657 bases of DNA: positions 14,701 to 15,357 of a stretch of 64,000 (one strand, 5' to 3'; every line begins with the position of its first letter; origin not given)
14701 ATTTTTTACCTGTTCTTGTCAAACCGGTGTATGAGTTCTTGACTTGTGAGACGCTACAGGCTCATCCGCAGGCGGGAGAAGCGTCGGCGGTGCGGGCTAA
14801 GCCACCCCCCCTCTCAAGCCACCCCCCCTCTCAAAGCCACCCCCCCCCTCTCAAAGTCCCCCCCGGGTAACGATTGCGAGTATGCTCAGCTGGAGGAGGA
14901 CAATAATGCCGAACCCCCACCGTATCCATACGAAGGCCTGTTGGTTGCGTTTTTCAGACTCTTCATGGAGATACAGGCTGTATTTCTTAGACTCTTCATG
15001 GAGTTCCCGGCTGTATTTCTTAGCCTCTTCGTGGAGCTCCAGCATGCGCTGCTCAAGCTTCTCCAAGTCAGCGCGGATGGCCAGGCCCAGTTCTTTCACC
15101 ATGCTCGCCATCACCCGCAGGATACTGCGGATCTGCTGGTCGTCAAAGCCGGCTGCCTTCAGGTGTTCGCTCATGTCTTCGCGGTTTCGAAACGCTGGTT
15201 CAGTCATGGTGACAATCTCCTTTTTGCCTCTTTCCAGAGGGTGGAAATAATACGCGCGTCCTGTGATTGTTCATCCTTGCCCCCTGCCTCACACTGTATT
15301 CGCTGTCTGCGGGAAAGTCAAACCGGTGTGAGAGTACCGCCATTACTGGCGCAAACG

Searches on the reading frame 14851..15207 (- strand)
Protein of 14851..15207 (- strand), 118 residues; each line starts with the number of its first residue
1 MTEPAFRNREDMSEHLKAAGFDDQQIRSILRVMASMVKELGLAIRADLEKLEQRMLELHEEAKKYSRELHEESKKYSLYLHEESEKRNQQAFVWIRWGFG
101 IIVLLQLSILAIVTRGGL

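Call 8: search_protein_families(library=pfam, proteins=[window:14851-15207:-], max_evalue=0.01)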
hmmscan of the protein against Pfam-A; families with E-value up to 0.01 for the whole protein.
window:14851-15207:- (118 aa): 1 family
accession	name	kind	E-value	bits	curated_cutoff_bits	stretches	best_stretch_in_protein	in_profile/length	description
PF16454.10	PI3K_P85_iSH2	-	0.0096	16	31.5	0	46-90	10-54/161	Phosphatidylinositol 3-kinase regulatory subunit P85 inter-SH2 domain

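Call 18: find_homologous_proteins(query=A1, max_evalue=0.001)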
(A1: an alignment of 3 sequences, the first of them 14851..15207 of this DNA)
Query A1 (3 sequences) (118 aa, profile of the alignment): 4 proteins with E <= 0.001 among 8000 candidates.
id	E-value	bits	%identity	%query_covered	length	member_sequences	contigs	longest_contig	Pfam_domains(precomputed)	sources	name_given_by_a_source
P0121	5.6e-78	277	61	98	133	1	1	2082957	-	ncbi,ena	-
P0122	2.4e-59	217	100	100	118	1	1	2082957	-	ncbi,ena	-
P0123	3.3e-47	178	63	100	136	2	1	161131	-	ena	-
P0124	1.6e-28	117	68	58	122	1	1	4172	-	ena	-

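Call 19: find_encoding_contigs(protein=P0121, flank=6000, max_places=6)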
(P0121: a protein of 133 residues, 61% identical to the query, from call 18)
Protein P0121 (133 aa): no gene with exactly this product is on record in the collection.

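Call 20: find_encoding_contigs(protein=P0123, flank=6000, max_places=6)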
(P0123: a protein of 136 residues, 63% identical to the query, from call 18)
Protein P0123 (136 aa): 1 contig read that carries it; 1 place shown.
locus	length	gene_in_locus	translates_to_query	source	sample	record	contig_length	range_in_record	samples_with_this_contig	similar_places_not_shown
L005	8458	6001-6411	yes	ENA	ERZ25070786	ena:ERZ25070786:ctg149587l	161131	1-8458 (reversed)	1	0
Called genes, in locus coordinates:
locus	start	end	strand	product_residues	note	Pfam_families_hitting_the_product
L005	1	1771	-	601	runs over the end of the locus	PF02463:SMC_N, PF13476:AAA_23 (weak)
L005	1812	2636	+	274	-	-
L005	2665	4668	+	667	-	PF00012:HSP70, PF06723:MreB_Mbl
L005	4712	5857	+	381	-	PF00226:DnaJ, PF01556:DnaJ_C, PF00684:DnaJ_CXXCXGXG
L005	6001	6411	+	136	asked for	-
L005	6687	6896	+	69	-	-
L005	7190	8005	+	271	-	PF01113:DapB_N, PF05173:DapB_C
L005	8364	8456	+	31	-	?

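Call 21: find_encoding_contigs(protein=P0124, flank=6000, max_places=6)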
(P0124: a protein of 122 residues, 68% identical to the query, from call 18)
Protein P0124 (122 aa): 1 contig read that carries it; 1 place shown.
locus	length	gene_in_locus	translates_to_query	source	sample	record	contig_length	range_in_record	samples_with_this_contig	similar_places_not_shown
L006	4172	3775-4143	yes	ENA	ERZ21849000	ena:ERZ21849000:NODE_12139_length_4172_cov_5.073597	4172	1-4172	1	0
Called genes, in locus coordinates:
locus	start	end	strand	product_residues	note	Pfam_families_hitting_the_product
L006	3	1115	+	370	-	?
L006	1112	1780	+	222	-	PF00117:GATase, PF07722:Peptidase_C26 (faint)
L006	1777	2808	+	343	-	PF02885:Glycos_trans_3N, PF00591:Glycos_transf_3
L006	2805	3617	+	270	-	PF00218:IGPS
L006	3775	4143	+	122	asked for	-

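Call 50: search_protein_families(library=pfam, proteins=[P0123], max_evalue=0.01)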
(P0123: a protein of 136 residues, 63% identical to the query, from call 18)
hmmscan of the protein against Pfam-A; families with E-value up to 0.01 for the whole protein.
P0123 (136 aa): 5 families
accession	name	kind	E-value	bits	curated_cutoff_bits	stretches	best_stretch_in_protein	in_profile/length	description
PF03839.21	Sec62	-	0.0043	17.3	27.8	1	63-132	43-113/191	Translocation protein Sec62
PF04632.18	FUSC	-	0.0053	15.9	30.9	1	12-118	200-307/660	Fusaric acid resistance protein family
PF14235.11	DUF4337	-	0.0054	17.3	27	1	43-131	47-131/161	Domain of unknown function (DUF4337)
PF04906.18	Tweety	-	0.0065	15.6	31.8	1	23-129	120-222/431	Tweety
PF06847.16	Arc_PepC_II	-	0.008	17.2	29.9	0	61-134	17-91/93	Archaeal Peptidase A24 C-terminus Type II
